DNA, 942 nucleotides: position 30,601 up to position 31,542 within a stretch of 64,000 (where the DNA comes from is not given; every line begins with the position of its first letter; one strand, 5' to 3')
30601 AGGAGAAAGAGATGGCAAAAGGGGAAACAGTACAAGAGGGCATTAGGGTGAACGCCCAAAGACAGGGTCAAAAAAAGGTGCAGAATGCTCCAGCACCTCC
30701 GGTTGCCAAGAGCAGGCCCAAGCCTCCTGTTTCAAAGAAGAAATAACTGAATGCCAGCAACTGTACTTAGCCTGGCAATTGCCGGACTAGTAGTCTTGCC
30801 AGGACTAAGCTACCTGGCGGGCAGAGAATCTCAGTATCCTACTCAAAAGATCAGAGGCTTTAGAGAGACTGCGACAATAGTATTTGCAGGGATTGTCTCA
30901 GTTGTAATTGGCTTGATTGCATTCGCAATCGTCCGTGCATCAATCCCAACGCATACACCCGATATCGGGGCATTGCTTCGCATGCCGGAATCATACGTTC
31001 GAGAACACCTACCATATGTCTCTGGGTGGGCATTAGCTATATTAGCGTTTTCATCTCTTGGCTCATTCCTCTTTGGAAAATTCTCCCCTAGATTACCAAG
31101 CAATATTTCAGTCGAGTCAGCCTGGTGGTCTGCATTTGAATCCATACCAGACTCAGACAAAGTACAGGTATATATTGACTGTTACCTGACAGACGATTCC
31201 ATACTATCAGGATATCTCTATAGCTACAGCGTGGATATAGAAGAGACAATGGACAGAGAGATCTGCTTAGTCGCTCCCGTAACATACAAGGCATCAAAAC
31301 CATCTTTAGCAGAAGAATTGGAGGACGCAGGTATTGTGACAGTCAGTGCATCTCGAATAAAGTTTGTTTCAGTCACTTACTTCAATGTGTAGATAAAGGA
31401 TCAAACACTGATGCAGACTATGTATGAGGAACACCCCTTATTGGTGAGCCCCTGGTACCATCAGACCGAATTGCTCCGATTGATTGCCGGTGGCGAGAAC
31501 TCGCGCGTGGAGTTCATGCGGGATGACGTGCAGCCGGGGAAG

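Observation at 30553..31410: Sharply low-GC two-gene cassette (44-aa Lys/Pro-rich peptide plus 3-TM protein) inserted immediately after the DUF499 ATPase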

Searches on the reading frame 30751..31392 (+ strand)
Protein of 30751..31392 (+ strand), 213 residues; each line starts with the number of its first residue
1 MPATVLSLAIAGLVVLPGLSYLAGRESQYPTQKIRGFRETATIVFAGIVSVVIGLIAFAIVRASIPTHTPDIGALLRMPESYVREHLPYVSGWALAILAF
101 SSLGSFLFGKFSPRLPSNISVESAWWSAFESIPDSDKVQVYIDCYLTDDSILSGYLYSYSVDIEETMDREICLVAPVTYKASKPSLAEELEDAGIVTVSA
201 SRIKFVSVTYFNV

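Call 6: search_protein_families(library=pfam, proteins=[window:30751-31392:+], max_evalue=0.01)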
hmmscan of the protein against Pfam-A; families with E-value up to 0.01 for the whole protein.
window:30751-31392:+ (213 aa): 1 family
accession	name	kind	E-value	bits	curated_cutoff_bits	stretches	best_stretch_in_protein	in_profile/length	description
PF19865.4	DUF6338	-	1.7e-30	106.6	26.5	1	1-210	1-201/205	Family of unknown function (DUF6338)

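Call 7: search_protein_families(library=padloc, proteins=[window:30751-31392:+], max_evalue=0.01)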
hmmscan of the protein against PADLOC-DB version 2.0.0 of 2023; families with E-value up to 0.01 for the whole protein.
window:30751-31392:+ (213 aa): 0 families

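Call 8: search_protein_families(library=ncbifam, proteins=[window:30751-31392:+], max_evalue=0.01)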
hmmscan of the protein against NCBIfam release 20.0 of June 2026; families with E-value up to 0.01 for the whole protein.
window:30751-31392:+ (213 aa): 0 families

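Call 9: search_protein_families(library=phrogs, proteins=[window:30751-31392:+], max_evalue=1)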
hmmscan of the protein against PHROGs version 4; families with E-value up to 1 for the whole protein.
window:30751-31392:+ (213 aa): 4 families
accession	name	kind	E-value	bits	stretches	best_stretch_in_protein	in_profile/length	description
phrog_13487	-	unknown function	0.037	15.2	1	10-72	11-71/120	-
phrog_4026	-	tail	0.047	14.4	1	8-60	19-70/149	minor tail protein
phrog_4007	-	unknown function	0.33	12.1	1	136-172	35-71/108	-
phrog_20749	-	unknown function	0.36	11.9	1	31-87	30-85/165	-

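Call 11: find_homologous_proteins(query=window:30751-31392:+)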
Query window:30751-31392:+ (213 aa): 9 proteins with E <= 0.001 among 902 candidates.
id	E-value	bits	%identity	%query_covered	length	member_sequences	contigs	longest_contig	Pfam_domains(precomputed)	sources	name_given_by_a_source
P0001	2.0e-130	450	99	100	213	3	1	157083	PF19865.5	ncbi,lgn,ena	-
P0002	2.7e-103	362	73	100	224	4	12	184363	PF19865.5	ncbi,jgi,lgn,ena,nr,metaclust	ncbi:MAG: hypothetical protein KTV68_05165 [Acidimicrobiia bacterium]|nr:hypothetical protein [Acidi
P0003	4.1e-102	358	74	100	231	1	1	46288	PF19865.5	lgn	-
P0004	5.6e-102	357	75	100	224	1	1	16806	PF19865.5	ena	-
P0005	9.9e-102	357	73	100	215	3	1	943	PF19865.5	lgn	-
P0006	1.6e-101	356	73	100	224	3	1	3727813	PF19865.5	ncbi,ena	-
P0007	1.8e-100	353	72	100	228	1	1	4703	PF19865.5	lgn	-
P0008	3.1e-99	348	73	100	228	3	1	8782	PF19865.5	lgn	-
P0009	4.7e-56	207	46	90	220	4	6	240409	PF19865.5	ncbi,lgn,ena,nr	ncbi:MAG: hypothetical protein F4Y27_04405 [Acidimicrobiaceae bacterium]|nr:hypothetical protein [Ac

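Call 12: find_encoding_contigs(protein=P0002, flank=8000, max_places=6)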
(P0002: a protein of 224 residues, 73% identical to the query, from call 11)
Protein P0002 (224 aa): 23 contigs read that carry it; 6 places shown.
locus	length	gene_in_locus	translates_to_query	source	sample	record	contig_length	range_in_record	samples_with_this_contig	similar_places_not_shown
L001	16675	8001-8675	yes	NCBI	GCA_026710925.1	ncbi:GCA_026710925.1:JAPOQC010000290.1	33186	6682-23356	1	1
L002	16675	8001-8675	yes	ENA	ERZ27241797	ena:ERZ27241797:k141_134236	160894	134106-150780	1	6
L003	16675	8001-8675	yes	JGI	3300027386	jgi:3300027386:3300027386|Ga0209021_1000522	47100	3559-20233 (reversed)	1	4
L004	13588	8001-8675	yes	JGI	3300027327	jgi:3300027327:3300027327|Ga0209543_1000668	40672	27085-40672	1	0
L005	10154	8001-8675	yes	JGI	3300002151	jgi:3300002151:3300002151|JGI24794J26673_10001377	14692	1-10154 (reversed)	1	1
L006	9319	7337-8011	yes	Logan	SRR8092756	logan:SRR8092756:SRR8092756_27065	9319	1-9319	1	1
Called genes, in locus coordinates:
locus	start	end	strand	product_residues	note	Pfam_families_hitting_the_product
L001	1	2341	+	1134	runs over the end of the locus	PF00176:SNF2-rel_dom, PF04851:ResIII, PF00271:Helicase_C, PF13020:NOV_C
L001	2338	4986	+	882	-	PF06634:DUF1156, PF03602:Cons_hypoth95 (faint), PF08241:Methyltransf_11 (faint)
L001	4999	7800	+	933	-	PF04465:DUF499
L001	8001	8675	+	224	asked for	PF19865:DUF6338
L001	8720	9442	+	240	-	-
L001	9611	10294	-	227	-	PF09365:DUF2461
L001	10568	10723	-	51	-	-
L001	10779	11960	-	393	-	PF04909:Amidohydro_2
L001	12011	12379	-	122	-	-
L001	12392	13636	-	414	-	PF02771:Acyl-CoA_dh_N, PF02770:Acyl-CoA_dh_M, PF00441:Acyl-CoA_dh_1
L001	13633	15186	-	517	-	PF00501:AMP-binding, PF13193:AMP-binding_C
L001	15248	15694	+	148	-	PF00903:Glyoxalase, PF22677:Ble-like_N (faint), PF13468:Glyoxalase_3 (weak), PF13669:Glyoxalase_4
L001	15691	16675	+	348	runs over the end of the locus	PF01636:APH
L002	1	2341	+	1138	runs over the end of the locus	PF04851:ResIII, PF00176:SNF2-rel_dom, PF00271:Helicase_C, PF13020:NOV_C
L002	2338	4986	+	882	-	PF06634:DUF1156, PF03602:Cons_hypoth95 (faint), PF08241:Methyltransf_11 (faint)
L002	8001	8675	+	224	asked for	PF19865:DUF6338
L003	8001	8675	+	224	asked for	PF19865:DUF6338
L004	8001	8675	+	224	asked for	PF19865:DUF6338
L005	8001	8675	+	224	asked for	PF19865:DUF6338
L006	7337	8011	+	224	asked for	PF19865:DUF6338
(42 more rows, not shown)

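Call 13: find_encoding_contigs(protein=P0006, flank=8000, max_places=3)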
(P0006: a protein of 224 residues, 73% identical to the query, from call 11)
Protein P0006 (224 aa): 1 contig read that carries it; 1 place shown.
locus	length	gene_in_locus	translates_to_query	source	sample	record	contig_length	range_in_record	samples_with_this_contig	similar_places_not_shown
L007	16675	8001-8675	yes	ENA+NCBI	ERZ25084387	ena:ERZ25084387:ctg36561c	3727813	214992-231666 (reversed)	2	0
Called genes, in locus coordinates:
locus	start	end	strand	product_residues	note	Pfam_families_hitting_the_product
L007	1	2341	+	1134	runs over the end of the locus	PF00176:SNF2-rel_dom, PF04851:ResIII, PF00271:Helicase_C, PF13020:NOV_C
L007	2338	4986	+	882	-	PF06634:DUF1156, PF03602:Cons_hypoth95 (faint), PF08241:Methyltransf_11 (faint)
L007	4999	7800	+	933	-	PF04465:DUF499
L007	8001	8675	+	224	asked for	PF19865:DUF6338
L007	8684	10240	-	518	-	PF00501:AMP-binding, PF13193:AMP-binding_C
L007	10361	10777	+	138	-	PF28507:Rv1828_C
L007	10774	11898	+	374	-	PF00425:Chorismate_bind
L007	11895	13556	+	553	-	PF02776:TPP_enzyme_N, PF16582:TPP_enzyme_M_2 (weak), PF02775:TPP_enzyme_C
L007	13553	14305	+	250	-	PF00561:Abhydrolase_1, PF00975:Thioesterase (weak), PF12146:Hydrolase_4, PF12697:Abhydrolase_6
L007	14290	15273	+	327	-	PF21508:MenC_N, PF13378:MR_MLE_C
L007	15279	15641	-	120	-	-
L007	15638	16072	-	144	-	PF10604:Polyketide_cyc2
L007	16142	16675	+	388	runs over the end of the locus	PF07690:MFS_1, PF05977:MFS_3, PF07690:MFS_1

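Call 14: find_encoding_contigs(protein=P0009, flank=8000, max_places=4)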
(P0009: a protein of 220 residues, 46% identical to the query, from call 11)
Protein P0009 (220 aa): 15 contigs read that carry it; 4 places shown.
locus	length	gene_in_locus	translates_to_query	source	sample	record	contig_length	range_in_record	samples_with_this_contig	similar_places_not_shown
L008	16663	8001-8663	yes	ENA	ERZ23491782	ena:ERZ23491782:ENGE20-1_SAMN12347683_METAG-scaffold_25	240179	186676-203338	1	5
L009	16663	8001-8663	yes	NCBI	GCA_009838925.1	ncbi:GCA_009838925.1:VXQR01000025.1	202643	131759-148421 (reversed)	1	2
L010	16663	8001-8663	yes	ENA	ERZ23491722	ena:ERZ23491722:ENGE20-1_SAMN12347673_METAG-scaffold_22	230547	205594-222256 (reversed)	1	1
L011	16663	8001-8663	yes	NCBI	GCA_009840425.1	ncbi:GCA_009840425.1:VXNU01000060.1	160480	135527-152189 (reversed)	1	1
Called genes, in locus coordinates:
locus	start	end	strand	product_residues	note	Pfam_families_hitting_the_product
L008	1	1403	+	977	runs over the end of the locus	PF00083:Sugar_tr (weak), PF07690:MFS_1, PF03193:RsgA_GTPase (faint), PF00005:ABC_tran, PF02463:SMC_N (faint), PF13304:AAA_21 (faint), PF00005:ABC_tran, PF12399:BCA_ABC_TP_C, +2 more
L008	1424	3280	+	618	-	-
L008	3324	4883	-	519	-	PF00501:AMP-binding, PF13193:AMP-binding_C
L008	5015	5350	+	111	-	-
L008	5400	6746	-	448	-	-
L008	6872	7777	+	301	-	PF02492:cobW, PF07683:CobW_C (weak)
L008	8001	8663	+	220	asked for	PF19865:DUF6338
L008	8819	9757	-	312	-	PF00903:Glyoxalase, PF13468:Glyoxalase_3 (faint), PF13669:Glyoxalase_4 (faint), PF18029:Glyoxalase_6 (faint), PF22677:Ble-like_N (faint), PF00903:Glyoxalase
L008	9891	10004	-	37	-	-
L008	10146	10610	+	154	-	PF13577:SnoaL_4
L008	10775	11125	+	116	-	-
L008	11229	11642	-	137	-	PF04266:ASCH (weak)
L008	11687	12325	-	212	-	PF01396:Zn_ribbon_Top1 (faint), PF01844:HNH (faint)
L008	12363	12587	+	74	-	-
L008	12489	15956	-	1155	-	PF13643:DUF4145 (weak), PF04313:HSDR_N (faint), PF04851:ResIII, PF00270:DEAD, PF18766:SWI2_SNF2, PF00271:Helicase_C, PF08463:EcoEI_R_C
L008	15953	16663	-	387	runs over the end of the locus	PF01420:Methylase_S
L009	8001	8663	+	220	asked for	PF19865:DUF6338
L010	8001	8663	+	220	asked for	PF19865:DUF6338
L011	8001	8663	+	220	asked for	PF19865:DUF6338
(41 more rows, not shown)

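Call 36: predict_structure(alignment_id=A1)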
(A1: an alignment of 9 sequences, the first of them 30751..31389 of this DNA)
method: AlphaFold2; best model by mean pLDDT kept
length: 213 residues; sequences in the alignment: 9
mean_pLDDT: 60.1   pTM: 0.36
mean pLDDT of the five models: 60.1, 59.0, 56.4, 55.9, 46.8
residues with pLDDT >= 90: 0; 70-90: 56; 50-70: 110; < 50: 47
segments of 3 or more residues with pLDDT < 50: 1-3, 26-41, 113-128, 158-168
pLDDT, mean of each block of 10 residues (from residue 1): 54 60 48 39 59 71 69 70 70 71 67 42 44 63 78 62 42 61 57 59 71 71
secondary structure, 60 per line:
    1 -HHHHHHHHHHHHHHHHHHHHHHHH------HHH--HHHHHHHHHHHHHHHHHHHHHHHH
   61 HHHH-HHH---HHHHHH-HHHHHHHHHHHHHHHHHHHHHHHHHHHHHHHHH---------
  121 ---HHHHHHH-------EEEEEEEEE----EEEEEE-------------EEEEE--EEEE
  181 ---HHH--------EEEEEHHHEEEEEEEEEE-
elements in order: H2-25 H37-64 H72-77 H79-111 H124-130 E138-146 E151-156 E170-174 E177-180 E195-199 E203-212

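Call 37: search_protein_representatives(alignment_id=A1)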
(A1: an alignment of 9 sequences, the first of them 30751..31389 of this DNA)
Query: 9 sequences, 224 profile positions. Proteins with E-value up to 0.001 (for the whole library): 940; up to 1e-10: 504; up to 1e-30: 97. The best 150 are listed.
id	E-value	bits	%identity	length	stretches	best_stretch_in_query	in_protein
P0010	8.8e-73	261.0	-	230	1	1-216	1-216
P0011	7.4e-56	205.7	-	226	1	1-220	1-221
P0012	1.3e-55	204.8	-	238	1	2-221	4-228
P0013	5.7e-52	192.9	-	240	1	1-213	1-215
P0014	1.2e-49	185.3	-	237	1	4-211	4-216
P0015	1.2e-47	178.8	-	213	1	1-212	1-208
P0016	2.0e-47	178.0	-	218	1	1-211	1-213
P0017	8.0e-46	172.8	-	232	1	2-211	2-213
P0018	7.0e-45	169.8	-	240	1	3-209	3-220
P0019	1.0e-43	165.9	-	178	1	72-220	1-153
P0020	1.5e-43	165.4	-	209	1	4-209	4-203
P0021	2.1e-43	164.9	-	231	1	1-213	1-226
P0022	4.9e-43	163.7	-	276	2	1-185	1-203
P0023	1.8e-42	161.9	-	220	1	1-209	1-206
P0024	7.0e-42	159.9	-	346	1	1-213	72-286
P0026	2.2e-41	158.3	-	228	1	4-217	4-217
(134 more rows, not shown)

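Call 48: find_homologous_proteins(query=A3, max_evalue=0.00001)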
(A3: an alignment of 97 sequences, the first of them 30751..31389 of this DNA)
Query A3 (97 sequences) (213 aa, profile of the alignment): 45 proteins with E <= 0.00001 among 8000 candidates.
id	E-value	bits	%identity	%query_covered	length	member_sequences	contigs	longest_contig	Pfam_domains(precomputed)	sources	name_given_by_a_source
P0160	2.7e-80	287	31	100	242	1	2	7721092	PF19865.5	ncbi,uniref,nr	ncbi:DUF6338 family protein [Saccharothrix coeruleofusca]|uniref:Uncharacterized protein n=1 Tax=Sac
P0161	1.3e-76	275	35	100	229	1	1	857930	PF19865.5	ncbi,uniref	ncbi:DUF6338 family protein [Streptomyces sp. NPDC057002]|uniref:DUF6338 family protein n=1 Tax=Stre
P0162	8.2e-75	269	34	100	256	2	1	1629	PF19865.5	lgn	-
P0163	9.3e-75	269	34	99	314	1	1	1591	PF19865.5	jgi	jgi:hypothetical protein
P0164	3.4e-74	267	33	100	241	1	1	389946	PF19865.5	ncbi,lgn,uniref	ncbi:DUF6338 family protein [Microbispora sp. NPDC049125]|uniref:DUF6338 family protein n=1 Tax=Micr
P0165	4.9e-74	267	34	99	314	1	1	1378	PF19865.5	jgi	jgi:hypothetical protein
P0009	6.5e-74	266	46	90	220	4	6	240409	PF19865.5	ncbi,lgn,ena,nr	ncbi:MAG: hypothetical protein F4Y27_04405 [Acidimicrobiaceae bacterium]|nr:hypothetical protein [Ac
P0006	1.5e-73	265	73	100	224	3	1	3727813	PF19865.5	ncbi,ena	-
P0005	4.4e-73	263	73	100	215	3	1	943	PF19865.5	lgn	-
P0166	1.0e-72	262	32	99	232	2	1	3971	PF19865.5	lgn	-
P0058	1.6e-72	262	33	100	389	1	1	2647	PF19865.5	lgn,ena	-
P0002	1.7e-72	261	73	100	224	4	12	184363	PF19865.5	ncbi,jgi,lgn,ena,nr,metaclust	ncbi:MAG: hypothetical protein KTV68_05165 [Acidimicrobiia bacterium]|nr:hypothetical protein [Acidi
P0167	3.5e-72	260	45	100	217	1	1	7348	PF19865.5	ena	-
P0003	6.7e-72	260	74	100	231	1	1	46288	PF19865.5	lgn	-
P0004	7.0e-72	259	75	100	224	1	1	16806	PF19865.5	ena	-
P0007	1.6e-71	258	72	100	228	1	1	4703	PF19865.5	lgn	-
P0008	5.7e-71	256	73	100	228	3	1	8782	PF19865.5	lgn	-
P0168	6.3e-71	256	32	91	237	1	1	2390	PF19865.5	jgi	-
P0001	9.9e-71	256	99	100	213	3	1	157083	PF19865.5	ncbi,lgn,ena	-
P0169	4.8e-70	253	33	99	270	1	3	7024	PF19865.5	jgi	jgi:hypothetical protein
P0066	4.9e-70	253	29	99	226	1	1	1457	PF19865.5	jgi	jgi:uncharacterized protein DUF6338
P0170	7.6e-69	250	35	100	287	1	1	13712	PF19865.5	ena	-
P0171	1.6e-68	248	32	100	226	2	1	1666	PF19865.5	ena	-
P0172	2.5e-68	248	31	99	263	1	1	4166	PF19865.5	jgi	jgi:hypothetical protein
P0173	2.9e-68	248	31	99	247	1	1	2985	PF19865.5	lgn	-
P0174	1.8e-67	245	33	100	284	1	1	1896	PF19865.5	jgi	jgi:Family of unknown function (DUF6338)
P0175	3.4e-67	244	28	99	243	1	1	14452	PF19865.5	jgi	jgi:Family of unknown function (DUF6338)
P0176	3.7e-67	244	30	100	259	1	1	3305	PF19865.5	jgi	jgi:Family of unknown function (DUF6338)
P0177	5.0e-67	244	29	99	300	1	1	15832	PF19865.5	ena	-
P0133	6.4e-67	243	31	100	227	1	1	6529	PF19865.5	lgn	-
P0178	4.6e-66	240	32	99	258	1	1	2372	PF19865.5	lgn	-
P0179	6.1e-66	240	32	99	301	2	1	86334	PF19865.5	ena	-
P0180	6.9e-66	240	31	100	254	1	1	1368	PF19865.5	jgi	jgi:hypothetical protein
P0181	7.4e-66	240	32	99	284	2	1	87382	PF19865.5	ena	-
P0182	1.1e-65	239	32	100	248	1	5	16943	PF19865.5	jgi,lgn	jgi:hypothetical protein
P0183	2.3e-65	238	42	99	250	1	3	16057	PF19865.5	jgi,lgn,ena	-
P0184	9.1e-65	236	32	100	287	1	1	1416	PF19865.5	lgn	-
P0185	1.2e-63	233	26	99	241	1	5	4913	PF19865.5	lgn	-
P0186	1.4e-63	232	30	100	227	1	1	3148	PF19865.5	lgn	-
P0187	2.1e-63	232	39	91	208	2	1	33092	PF19865.5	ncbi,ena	-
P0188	2.8e-63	231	32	99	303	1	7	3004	PF19865.5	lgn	-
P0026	3.3e-59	218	39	96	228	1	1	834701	PF19865.5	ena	-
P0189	2.8e-58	215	30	98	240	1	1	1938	PF19865.5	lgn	-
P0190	1.5e-57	213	31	99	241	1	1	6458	PF19865.5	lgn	-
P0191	1.6e-56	209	28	99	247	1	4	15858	PF19865.5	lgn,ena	-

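Call 49: find_encoding_contigs(protein=P0160, flank=6000, max_places=1)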
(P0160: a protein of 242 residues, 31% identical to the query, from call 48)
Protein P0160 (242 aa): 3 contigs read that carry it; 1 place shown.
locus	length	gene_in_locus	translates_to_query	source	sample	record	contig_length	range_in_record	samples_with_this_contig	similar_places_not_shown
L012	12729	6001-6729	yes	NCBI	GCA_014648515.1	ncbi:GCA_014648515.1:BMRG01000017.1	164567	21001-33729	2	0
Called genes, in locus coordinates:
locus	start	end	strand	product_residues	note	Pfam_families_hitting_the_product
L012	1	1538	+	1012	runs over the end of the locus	PF15979:Glyco_hydro_115, PF17829:GH115_C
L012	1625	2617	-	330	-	PF05448:AXE1, PF02129:Peptidase_S15 (faint), PF00561:Abhydrolase_1 (weak), PF00326:Peptidase_S9 (weak)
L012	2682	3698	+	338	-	PF00356:LacI, PF00532:Peripla_BP_1, PF13377:Peripla_BP_3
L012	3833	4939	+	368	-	PF00150:Cellulase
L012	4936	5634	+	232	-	PF00657:Lipase_GDSL, PF13472:Lipase_GDSL_2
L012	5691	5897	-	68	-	-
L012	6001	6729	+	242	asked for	PF19865:DUF6338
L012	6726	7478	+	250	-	-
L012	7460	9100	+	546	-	PF25852:DUF6242_C (faint)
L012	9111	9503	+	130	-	PF09350:DJC28_CD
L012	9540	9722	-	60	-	PF04149:DUF397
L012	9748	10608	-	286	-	PF13560:HTH_31, PF19054:DUF5753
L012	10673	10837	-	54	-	-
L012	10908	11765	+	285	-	PF19575:HTH_58, PF13560:HTH_31, PF01381:HTH_3 (weak), PF19054:DUF5753 (faint)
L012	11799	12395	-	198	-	PF00440:TetR_N, PF17926:TetR_C_21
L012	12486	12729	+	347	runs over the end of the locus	PF08240:ADH_N, PF01262:AlaDh_PNT_C, PF00107:ADH_zinc_N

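Call 50: find_encoding_contigs(protein=P0161, flank=6000, max_places=1)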
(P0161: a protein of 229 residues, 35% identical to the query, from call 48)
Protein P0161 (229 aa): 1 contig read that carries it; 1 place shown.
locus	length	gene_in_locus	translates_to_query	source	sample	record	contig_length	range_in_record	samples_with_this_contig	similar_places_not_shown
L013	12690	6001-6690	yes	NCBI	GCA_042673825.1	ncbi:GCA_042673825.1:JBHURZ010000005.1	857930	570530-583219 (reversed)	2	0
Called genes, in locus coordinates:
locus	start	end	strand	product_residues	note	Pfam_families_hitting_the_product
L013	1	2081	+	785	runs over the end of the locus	PF04313:HSDR_N, PF04851:ResIII, PF00270:DEAD, PF18766:SWI2_SNF2, PF22679:T1R_D3-like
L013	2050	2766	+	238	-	-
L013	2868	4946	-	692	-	PF10592:AIPR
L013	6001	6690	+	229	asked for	PF19865:DUF6338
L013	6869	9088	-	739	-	PF00656:Peptidase_C14, PF00069:Pkinase, PF07714:PK_Tyr_Ser-Thr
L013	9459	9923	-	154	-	PF00293:NUDIX, PF14815:NUDIX_4 (weak)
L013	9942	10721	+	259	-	PF00392:GntR, PF07702:UTRA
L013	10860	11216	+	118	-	-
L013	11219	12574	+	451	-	PF01580:FtsK_SpoIIIE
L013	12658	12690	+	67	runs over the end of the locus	-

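Call 51: find_encoding_contigs(protein=P0164, flank=6000, max_places=1)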
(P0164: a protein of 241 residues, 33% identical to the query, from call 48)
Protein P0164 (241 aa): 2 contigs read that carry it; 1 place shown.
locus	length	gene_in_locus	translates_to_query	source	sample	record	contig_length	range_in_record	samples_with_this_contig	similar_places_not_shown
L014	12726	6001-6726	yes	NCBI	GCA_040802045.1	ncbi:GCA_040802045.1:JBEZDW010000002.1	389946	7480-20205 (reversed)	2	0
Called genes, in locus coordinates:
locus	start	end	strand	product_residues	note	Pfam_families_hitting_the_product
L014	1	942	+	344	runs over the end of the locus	-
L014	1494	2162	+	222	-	-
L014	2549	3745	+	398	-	PF01844:HNH (weak)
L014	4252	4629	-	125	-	PF13419:HAD_2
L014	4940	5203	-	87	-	-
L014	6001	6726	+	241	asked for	PF19865:DUF6338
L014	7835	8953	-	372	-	-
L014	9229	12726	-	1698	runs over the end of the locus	PF13191:AAA_16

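Call 52: find_encoding_contigs(protein=P0026, flank=6000, max_places=1)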
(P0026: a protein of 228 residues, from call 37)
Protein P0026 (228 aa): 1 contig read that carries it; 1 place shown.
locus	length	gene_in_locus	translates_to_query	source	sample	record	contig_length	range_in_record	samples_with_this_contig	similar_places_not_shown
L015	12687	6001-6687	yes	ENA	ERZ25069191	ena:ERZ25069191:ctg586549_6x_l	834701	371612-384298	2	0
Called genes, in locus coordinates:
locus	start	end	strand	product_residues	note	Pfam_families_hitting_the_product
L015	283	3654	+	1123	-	PF13091:PLDc_2, PF00176:SNF2-rel_dom, PF04851:ResIII (faint), PF00270:DEAD (faint), PF13401:AAA_22 (faint), PF00271:Helicase_C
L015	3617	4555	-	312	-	PF00665:rve, PF13358:DDE_3 (faint), PF13683:rve_3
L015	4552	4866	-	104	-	PF01527:HTH_Tnp_1, PF13384:HTH_23 (weak), PF13518:HTH_28, PF13551:HTH_29 (weak)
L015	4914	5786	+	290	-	PF02481:DNA_processg_A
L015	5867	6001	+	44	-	-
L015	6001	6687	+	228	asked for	PF19865:DUF6338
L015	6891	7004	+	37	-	-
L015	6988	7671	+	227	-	PF09565:RE_NgoFVII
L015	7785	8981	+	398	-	PF13784:Fic_N (weak), PF02661:Fic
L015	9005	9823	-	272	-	PF08282:Hydrolase_3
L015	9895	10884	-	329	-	PF00924:MS_channel_2nd, PF21082:MS_channel_3rd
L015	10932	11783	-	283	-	PF00817:IMS (faint)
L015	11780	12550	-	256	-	PF00378:ECH_1, PF16113:ECH_2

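Call 57: predict_structure(alignment_id=A3)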
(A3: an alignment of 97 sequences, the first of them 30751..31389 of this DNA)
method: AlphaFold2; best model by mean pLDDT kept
length: 213 residues; sequences in the alignment: 97
mean_pLDDT: 94.4   pTM: 0.82
mean pLDDT of the five models: 94.4, 94.2, 94.0, 93.8, 93.7
residues with pLDDT >= 90: 177; 70-90: 34; 50-70: 2; < 50: 0
segments of 3 or more residues with pLDDT < 50: none
pLDDT, mean of each block of 10 residues (from residue 1): 87 97 93 87 97 97 97 96 97 97 98 87 91 87 98 97 91 98 93 97 97 91
secondary structure, 60 per line:
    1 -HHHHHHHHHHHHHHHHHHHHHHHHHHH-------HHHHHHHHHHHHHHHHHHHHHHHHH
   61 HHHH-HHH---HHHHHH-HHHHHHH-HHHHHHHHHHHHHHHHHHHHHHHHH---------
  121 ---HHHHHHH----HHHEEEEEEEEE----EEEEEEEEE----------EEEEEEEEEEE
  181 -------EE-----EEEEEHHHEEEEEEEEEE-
elements in order: H2-28 H36-64 H72-77 H79-85 H87-111 H124-130 E138-146 E151-159 E170-180 E195-199 E203-212
